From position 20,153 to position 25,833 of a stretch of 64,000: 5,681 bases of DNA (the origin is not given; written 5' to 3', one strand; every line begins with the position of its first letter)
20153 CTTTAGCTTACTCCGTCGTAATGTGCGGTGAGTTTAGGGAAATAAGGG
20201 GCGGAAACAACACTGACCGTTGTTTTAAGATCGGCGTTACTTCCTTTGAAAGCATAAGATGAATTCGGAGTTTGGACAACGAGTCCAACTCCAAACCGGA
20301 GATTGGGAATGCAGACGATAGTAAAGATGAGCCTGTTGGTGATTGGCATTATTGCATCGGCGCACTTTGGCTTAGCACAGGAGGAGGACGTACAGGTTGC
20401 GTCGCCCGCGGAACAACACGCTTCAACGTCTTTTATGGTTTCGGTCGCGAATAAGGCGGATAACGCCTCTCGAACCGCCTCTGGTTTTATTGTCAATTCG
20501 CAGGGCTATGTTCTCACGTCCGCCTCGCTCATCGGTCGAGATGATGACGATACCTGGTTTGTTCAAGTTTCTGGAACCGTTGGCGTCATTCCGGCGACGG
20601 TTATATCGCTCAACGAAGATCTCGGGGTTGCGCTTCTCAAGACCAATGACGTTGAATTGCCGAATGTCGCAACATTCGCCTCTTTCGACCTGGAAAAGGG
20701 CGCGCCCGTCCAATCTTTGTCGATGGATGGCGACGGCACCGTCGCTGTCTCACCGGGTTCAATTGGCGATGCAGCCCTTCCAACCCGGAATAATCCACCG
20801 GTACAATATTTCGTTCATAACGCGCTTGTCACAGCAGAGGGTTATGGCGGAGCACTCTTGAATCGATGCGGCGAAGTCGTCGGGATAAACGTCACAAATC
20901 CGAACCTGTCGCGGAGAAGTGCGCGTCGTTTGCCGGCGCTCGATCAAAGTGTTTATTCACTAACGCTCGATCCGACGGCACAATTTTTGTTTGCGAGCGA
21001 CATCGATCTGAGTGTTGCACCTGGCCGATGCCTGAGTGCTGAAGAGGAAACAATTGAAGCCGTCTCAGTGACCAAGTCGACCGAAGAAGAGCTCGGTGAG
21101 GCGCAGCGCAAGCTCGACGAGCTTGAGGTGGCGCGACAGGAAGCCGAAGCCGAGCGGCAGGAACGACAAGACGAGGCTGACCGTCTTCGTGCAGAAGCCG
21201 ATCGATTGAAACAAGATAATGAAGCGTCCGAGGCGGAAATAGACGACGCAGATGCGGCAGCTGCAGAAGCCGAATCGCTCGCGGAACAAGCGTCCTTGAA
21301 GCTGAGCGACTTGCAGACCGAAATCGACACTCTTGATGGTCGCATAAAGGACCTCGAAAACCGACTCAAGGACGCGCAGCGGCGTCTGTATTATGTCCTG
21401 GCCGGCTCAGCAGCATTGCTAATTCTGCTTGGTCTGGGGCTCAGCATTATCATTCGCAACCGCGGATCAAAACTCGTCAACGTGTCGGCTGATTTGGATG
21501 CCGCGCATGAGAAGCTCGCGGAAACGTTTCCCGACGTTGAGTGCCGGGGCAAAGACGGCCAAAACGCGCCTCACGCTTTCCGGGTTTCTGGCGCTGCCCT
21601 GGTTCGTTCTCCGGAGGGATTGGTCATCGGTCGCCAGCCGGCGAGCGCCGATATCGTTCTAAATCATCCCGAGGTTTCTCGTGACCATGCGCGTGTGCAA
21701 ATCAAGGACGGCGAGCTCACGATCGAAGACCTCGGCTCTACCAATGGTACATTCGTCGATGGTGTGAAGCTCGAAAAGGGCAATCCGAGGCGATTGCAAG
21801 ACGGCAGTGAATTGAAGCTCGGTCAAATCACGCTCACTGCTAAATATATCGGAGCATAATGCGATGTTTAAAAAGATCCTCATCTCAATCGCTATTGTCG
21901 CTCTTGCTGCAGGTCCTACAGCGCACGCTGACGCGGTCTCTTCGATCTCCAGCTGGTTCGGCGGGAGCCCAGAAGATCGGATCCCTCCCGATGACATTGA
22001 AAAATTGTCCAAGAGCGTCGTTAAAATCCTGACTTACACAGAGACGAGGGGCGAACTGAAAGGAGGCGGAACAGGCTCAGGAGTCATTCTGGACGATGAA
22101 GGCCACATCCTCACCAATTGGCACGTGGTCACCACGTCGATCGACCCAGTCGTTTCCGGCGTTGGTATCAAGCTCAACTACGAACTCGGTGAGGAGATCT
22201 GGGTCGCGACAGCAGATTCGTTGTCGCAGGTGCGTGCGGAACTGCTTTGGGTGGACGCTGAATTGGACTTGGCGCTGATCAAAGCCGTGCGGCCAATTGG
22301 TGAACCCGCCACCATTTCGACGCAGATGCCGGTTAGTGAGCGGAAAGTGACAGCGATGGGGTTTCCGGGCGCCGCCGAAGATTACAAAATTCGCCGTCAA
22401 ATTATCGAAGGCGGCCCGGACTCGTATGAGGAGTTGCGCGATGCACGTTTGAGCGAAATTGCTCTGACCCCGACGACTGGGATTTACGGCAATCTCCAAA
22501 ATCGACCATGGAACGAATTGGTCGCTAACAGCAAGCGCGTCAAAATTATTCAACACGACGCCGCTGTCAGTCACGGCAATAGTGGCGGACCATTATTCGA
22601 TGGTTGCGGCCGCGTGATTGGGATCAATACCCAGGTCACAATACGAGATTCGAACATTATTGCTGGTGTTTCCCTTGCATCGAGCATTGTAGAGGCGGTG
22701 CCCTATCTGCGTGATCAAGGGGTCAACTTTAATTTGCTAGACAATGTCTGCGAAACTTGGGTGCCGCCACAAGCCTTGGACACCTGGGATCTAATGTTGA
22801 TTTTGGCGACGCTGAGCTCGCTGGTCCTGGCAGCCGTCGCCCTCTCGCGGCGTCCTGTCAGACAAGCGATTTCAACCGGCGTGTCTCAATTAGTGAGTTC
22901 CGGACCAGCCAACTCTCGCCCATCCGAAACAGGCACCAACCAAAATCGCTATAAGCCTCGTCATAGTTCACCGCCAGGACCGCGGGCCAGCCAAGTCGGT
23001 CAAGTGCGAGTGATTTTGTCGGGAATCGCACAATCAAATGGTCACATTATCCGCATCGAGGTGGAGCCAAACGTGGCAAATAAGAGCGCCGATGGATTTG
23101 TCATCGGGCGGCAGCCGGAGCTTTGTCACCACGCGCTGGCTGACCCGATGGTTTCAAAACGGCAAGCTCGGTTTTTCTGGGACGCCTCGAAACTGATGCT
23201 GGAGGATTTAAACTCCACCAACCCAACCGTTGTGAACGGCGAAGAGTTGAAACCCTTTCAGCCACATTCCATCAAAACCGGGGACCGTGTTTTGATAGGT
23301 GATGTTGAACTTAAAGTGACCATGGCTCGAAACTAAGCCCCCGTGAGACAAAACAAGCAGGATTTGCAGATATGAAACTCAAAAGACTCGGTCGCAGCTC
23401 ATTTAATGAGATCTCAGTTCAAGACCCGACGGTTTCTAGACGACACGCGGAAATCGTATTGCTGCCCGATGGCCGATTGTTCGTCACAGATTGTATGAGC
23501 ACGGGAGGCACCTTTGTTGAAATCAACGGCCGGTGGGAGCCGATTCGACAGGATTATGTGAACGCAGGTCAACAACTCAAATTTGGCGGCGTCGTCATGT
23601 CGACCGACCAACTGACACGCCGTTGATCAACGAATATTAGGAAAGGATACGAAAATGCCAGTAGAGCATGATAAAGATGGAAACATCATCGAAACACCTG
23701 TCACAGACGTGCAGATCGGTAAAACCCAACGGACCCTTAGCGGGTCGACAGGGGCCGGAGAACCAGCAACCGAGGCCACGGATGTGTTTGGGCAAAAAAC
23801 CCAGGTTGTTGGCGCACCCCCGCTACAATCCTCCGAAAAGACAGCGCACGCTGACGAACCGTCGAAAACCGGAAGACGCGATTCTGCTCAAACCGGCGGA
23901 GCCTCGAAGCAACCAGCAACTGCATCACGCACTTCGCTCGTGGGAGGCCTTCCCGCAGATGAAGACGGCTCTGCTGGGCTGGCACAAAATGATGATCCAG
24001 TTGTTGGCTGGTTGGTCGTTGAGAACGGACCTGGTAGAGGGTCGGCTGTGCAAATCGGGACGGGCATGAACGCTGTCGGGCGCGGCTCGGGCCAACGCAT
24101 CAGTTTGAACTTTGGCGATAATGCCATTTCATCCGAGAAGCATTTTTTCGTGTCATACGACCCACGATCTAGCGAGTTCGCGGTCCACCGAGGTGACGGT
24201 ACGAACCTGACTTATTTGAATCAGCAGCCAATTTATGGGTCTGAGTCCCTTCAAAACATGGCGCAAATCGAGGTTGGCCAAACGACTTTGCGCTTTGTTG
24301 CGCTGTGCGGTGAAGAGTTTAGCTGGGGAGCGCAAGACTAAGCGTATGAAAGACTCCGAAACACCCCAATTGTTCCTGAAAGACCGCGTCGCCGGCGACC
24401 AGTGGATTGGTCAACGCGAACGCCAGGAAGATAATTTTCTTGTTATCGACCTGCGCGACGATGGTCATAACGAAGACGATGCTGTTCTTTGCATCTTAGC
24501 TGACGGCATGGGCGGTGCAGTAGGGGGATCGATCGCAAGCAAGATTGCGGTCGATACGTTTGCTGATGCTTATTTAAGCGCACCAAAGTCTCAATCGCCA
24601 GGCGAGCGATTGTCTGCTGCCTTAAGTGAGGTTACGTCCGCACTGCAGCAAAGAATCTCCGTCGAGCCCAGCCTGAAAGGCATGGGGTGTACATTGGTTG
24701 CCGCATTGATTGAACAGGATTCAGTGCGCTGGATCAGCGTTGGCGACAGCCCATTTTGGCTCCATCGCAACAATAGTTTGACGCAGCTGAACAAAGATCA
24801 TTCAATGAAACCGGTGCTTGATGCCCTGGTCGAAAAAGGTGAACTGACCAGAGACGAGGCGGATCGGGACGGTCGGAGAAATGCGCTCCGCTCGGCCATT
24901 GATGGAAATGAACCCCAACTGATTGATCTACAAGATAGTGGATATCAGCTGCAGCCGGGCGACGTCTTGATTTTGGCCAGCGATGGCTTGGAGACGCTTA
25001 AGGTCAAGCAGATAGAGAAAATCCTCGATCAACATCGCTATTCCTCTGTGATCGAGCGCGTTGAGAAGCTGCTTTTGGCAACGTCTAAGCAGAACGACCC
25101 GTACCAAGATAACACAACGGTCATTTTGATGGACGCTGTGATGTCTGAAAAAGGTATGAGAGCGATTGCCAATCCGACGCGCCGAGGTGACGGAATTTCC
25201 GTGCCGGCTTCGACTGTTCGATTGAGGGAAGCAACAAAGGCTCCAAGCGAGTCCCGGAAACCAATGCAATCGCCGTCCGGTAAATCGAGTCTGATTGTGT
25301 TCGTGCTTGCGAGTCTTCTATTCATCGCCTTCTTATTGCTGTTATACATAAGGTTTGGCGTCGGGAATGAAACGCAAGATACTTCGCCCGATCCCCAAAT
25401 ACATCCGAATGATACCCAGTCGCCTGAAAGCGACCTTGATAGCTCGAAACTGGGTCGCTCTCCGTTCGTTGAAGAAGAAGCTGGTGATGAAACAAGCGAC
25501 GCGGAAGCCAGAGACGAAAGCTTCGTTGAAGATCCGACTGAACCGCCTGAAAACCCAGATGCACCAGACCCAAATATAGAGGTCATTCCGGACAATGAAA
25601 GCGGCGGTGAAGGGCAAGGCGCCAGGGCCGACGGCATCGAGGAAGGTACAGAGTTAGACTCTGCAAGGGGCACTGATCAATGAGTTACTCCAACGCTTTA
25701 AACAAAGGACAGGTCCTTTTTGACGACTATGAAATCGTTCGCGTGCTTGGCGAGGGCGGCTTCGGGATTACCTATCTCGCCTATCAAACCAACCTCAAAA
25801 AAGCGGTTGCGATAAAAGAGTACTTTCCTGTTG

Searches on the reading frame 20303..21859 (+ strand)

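Call 13: search_protein_families(library=pfam, proteins=[window:20303-21859:+], max_evalue=0.01)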
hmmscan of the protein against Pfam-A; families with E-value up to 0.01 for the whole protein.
window:20303-21859:+ (518 aa): 5 families
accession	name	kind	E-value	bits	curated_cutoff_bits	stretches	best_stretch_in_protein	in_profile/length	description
PF00498.31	FHA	-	3.7e-22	79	20.7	1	441-507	2-67/67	FHA domain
PF13365.12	Trypsin_2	-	1.1e-13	52.5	27.6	1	59-195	1-144/144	Trypsin-like peptidase domain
PF16697.10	Yop-YscD_cpl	-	4.4e-13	49.7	33.2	1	438-512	17-89/94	Inner membrane component of T3SS, cytoplasmic domain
PF25762.1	HAUS1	-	0.0046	17.2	40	1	196-356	71-229/236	HAUS augmin-like complex subunit 1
PF05667.16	CCDC22_CC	-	0.0049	16.5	39.2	1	249-362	199-308/477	CCDC22 protein coiled-coil region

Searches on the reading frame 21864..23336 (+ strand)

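Call 13: search_protein_families(library=pfam, proteins=[window:21864-23336:+], max_evalue=0.01)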
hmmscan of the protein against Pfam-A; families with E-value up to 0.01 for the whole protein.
window:21864-23336:+ (490 aa): 4 families
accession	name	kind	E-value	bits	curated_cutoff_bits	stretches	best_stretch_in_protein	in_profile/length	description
PF13365.12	Trypsin_2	-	1.6e-21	78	27.6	1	71-254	1-144/144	Trypsin-like peptidase domain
PF00498.31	FHA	-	8e-16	58.7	20.7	1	413-479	2-67/67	FHA domain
PF16697.10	Yop-YscD_cpl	-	3.4e-08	34.1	33.2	1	411-486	18-91/94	Inner membrane component of T3SS, cytoplasmic domain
PF00089.32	Trypsin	-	1.4e-06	28.7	20.6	1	70-258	26-198/220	Trypsin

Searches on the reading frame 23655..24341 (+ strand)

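Call 13: search_protein_families(library=pfam, proteins=[window:23655-24341:+], max_evalue=0.01)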
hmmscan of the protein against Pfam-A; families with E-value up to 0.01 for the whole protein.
window:23655-24341:+ (228 aa): 2 families
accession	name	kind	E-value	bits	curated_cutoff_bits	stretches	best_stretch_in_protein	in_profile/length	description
PF16697.10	Yop-YscD_cpl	-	8.1e-05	23.2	33.2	1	124-215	4-91/94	Inner membrane component of T3SS, cytoplasmic domain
PF00498.31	FHA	-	0.00044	21.1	20.7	1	141-208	3-67/67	FHA domain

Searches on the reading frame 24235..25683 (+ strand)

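Call 13: search_protein_families(library=pfam, proteins=[window:24235-25683:+], max_evalue=0.01)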
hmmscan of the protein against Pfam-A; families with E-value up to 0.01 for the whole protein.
window:24235-25683:+ (482 aa): 3 families
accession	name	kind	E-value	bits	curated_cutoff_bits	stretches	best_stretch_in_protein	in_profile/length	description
PF13672.11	PP2C_2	-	3.2e-13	50.2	24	1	78-276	19-191/209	Protein phosphatase 2C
PF07228.17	SpoIIE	-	7.8e-08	32.9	25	0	81-181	2-92/192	Stage II sporulation protein E (SpoIIE)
PF00481.26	PP2C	-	3e-06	27.5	20.3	1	57-190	8-141/255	Protein phosphatase 2C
